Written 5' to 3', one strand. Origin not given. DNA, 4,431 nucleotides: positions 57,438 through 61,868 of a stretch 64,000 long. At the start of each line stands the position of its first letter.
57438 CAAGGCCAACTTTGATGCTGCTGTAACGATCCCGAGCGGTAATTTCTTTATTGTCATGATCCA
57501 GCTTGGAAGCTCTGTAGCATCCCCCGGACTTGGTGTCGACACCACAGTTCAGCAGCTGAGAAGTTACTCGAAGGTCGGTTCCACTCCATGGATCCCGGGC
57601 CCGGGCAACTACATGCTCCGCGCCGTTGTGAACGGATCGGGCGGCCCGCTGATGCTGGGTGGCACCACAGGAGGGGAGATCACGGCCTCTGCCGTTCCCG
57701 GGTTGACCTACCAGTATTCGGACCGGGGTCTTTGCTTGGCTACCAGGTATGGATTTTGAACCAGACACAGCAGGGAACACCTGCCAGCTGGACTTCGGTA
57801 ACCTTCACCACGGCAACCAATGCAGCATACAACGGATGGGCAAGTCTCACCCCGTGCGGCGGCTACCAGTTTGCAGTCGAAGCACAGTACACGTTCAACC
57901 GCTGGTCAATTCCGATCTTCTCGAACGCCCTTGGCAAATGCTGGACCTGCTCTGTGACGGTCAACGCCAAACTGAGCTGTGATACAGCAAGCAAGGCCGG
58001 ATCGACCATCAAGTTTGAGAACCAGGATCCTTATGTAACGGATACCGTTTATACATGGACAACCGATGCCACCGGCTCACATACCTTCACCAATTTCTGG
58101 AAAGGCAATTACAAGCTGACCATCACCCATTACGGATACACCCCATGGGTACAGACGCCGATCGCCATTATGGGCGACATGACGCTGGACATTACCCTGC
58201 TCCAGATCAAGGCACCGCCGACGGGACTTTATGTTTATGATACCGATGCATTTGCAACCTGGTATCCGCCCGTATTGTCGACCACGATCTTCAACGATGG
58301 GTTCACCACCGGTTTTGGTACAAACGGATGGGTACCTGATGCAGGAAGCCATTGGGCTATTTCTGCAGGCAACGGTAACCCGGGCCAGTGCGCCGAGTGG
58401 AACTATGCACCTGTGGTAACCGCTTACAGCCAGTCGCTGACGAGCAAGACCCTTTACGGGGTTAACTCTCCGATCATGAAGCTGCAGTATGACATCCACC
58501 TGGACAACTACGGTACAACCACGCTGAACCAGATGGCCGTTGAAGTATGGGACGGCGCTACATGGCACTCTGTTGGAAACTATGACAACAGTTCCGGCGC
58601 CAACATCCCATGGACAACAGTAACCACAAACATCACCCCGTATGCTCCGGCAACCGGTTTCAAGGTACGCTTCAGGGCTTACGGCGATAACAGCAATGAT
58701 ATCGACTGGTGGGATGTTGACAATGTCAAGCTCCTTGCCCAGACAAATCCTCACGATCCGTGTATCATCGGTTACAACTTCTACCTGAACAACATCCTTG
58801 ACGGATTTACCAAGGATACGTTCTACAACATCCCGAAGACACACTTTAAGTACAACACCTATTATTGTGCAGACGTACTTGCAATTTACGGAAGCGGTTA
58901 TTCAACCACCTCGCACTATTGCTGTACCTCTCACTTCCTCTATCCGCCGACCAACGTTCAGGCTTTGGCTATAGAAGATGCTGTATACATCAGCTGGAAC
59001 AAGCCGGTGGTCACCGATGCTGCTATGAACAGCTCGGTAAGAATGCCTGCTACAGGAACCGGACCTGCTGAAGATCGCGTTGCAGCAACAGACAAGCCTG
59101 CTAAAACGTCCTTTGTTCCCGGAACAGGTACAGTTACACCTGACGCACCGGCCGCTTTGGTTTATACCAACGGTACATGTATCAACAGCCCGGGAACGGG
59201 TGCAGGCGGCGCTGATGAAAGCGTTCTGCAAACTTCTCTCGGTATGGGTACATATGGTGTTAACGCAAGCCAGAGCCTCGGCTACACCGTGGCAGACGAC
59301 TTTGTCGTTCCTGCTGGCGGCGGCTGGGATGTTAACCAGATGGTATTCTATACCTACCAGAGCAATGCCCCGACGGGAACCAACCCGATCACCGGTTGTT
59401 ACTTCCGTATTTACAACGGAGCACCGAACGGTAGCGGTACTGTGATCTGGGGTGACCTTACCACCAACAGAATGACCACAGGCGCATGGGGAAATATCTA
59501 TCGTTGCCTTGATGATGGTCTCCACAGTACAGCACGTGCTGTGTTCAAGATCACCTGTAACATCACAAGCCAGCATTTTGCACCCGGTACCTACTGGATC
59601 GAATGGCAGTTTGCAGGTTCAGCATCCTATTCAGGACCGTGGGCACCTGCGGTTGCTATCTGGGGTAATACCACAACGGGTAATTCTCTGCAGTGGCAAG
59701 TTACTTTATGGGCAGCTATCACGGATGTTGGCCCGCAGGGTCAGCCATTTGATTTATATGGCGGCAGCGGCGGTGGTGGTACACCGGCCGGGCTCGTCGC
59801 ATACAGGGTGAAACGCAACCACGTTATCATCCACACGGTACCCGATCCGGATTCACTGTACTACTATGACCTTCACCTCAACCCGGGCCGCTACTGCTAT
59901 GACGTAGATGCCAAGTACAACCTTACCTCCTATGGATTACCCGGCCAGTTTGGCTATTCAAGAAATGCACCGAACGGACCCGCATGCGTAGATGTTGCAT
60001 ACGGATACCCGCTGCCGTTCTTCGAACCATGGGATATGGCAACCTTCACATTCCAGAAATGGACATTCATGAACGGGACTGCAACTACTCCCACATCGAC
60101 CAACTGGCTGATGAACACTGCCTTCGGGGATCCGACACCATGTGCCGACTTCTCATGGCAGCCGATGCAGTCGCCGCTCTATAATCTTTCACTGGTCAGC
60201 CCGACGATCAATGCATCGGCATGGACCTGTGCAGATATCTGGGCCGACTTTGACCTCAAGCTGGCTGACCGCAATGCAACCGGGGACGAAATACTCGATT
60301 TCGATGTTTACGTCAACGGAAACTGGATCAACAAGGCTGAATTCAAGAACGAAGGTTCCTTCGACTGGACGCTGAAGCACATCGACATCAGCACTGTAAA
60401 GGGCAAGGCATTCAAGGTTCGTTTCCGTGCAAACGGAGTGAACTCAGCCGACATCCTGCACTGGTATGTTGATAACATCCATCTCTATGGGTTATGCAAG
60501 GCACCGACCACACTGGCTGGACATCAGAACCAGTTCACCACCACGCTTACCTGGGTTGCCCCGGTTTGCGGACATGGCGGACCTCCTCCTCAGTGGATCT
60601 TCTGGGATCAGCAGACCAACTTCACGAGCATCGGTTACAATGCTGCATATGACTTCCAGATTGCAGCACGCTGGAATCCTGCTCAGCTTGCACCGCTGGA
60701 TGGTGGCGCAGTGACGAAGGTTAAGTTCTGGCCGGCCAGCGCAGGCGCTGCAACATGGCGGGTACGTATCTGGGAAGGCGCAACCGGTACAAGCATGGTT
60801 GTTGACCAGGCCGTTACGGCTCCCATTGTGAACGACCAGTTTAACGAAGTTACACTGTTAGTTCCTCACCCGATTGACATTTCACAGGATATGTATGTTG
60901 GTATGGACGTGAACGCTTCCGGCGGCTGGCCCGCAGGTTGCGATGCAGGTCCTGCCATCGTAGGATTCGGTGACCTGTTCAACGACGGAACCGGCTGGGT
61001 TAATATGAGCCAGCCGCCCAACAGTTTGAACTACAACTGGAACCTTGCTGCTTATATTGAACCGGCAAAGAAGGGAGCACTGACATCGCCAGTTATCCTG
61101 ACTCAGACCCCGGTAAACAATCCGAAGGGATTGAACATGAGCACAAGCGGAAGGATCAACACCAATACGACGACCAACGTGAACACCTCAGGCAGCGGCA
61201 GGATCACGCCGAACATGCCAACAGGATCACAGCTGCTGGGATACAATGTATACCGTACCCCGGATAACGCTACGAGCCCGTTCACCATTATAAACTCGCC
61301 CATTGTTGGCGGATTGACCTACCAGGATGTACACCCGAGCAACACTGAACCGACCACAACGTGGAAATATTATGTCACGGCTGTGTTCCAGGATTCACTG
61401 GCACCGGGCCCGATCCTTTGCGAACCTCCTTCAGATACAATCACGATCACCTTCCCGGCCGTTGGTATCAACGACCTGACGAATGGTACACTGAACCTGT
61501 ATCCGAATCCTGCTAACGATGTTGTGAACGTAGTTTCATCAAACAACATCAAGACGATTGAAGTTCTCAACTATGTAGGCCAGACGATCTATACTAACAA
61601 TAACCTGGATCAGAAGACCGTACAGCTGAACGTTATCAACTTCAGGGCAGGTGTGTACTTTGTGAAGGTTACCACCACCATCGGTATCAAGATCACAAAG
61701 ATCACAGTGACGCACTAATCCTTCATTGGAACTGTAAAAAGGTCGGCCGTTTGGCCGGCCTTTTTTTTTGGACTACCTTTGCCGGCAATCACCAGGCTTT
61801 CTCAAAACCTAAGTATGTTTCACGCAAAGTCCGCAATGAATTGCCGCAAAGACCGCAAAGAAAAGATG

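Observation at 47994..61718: T9SS cargo paralog locus with an embedded transmembrane LuxR-type regulator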

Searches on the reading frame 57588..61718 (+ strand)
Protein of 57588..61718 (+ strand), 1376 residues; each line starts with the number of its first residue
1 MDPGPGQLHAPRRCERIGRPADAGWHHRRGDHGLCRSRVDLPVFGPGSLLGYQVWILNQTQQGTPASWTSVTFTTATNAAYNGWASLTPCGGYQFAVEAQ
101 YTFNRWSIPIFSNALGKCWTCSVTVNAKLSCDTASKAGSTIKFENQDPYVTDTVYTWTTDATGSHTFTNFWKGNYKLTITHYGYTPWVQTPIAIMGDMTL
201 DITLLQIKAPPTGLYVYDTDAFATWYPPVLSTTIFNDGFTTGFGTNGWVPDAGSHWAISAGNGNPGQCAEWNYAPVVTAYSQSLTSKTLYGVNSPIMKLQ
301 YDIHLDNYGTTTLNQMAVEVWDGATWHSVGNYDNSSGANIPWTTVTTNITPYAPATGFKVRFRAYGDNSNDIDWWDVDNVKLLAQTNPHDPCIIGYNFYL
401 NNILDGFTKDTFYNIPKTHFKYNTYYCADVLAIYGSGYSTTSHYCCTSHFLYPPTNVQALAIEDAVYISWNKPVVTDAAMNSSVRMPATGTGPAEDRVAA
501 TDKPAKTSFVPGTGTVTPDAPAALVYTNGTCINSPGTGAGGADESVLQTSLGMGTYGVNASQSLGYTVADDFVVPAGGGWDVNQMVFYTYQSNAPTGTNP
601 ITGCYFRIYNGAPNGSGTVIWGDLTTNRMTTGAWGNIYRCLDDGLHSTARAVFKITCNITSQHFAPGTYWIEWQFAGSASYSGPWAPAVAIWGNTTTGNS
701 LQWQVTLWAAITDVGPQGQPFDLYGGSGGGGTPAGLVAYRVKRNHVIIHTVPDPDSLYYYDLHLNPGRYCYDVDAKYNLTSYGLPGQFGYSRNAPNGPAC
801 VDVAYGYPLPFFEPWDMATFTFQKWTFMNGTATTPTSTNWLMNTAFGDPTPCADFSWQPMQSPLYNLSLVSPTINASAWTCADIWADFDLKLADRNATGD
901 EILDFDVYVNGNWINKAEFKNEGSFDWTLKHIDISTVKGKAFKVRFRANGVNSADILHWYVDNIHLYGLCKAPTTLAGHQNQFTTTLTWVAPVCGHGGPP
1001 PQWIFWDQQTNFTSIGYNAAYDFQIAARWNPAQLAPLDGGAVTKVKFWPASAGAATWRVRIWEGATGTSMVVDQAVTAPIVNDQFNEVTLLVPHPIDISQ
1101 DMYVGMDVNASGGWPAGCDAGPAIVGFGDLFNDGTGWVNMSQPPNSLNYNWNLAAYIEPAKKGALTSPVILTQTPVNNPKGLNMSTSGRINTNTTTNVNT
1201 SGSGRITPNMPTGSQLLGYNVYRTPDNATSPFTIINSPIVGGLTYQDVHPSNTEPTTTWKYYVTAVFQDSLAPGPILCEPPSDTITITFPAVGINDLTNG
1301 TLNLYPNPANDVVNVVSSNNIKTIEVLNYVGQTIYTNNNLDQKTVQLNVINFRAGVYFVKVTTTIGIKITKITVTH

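Call 4: search_protein_families(library=pfam, proteins=[window:57588-61718:+], max_evalue=0.01)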
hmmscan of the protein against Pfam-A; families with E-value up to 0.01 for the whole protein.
window:57588-61718:+ (1376 aa): 4 families
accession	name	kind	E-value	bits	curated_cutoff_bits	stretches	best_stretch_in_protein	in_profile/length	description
PF18962.6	Por_Secre_tail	-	9.3e-12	45.5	27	1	1304-1374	1-75/75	Secretion system C-terminal sorting domain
PF13620.12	CarboxypepD_reg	-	2e-06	28.5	32.3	1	137-204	15-81/82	Carboxypeptidase regulatory-like domain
PF13715.12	CarbopepD_reg_2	-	0.00052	20.4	32.2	1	150-204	21-74/88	CarboxypepD_reg-like domain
PF23844.1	NCTSP_N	-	0.0084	15.8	27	0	1015-1070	57-117/191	Non-contractile tail sheath N-terminal domain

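Call 5: search_protein_families(library=ncbifam, proteins=[window:57588-61718:+], max_evalue=0.01)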
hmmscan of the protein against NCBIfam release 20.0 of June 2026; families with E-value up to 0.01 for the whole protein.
window:57588-61718:+ (1376 aa): 3 families
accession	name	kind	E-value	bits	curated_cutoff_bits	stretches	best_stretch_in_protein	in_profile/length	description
TIGR04183.1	Por_Secre_tail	domain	2.6e-08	33.7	23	1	1304-1373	1-70/72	T9SS type A sorting domain-containing protein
NF038113.1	T9SSA_dep_M36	equivalog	7.3e-06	24.4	885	1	1291-1371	782-865/869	T9SS-dependent M36 family metallopeptidase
NF033708.1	T9SS_Cterm_ChiA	domain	2.9e-05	23.9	40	1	1321-1371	1-51/55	T9SS sorting signal type C domain-containing protein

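Call 31: search_solved_structures(query=window:57726-61718:+, max_evalue=0.01)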
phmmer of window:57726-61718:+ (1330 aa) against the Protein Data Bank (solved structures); distinct sequences matched with E-value up to 0.01: 0.

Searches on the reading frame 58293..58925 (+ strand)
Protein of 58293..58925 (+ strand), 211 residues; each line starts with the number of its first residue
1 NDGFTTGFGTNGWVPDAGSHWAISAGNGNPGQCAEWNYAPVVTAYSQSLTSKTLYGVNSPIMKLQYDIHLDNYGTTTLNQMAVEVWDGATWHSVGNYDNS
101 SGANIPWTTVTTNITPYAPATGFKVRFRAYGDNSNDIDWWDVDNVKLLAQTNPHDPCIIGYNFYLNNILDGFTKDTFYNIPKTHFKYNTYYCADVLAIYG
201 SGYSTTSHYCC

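Call 75: search_protein_families(library=pfam, proteins=[window:58293-58925:+], max_evalue=1)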
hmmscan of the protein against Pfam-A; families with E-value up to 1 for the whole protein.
seq(211 aa): 1 family
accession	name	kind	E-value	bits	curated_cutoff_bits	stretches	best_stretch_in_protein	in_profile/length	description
PF21471.3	Reelin_subrepeat-B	-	0.01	16.1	27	1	87-146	68-125/127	Reelin subrepeat B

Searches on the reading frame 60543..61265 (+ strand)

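Call 75: search_protein_families(library=pfam, proteins=[window:60543-61265:+], max_evalue=1)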
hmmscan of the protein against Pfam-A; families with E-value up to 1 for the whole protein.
seq(241 aa): 1 family
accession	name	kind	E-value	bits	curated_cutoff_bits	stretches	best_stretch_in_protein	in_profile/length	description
PF23844.1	NCTSP_N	-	0.11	12.1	27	1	29-85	56-117/191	Non-contractile tail sheath N-terminal domain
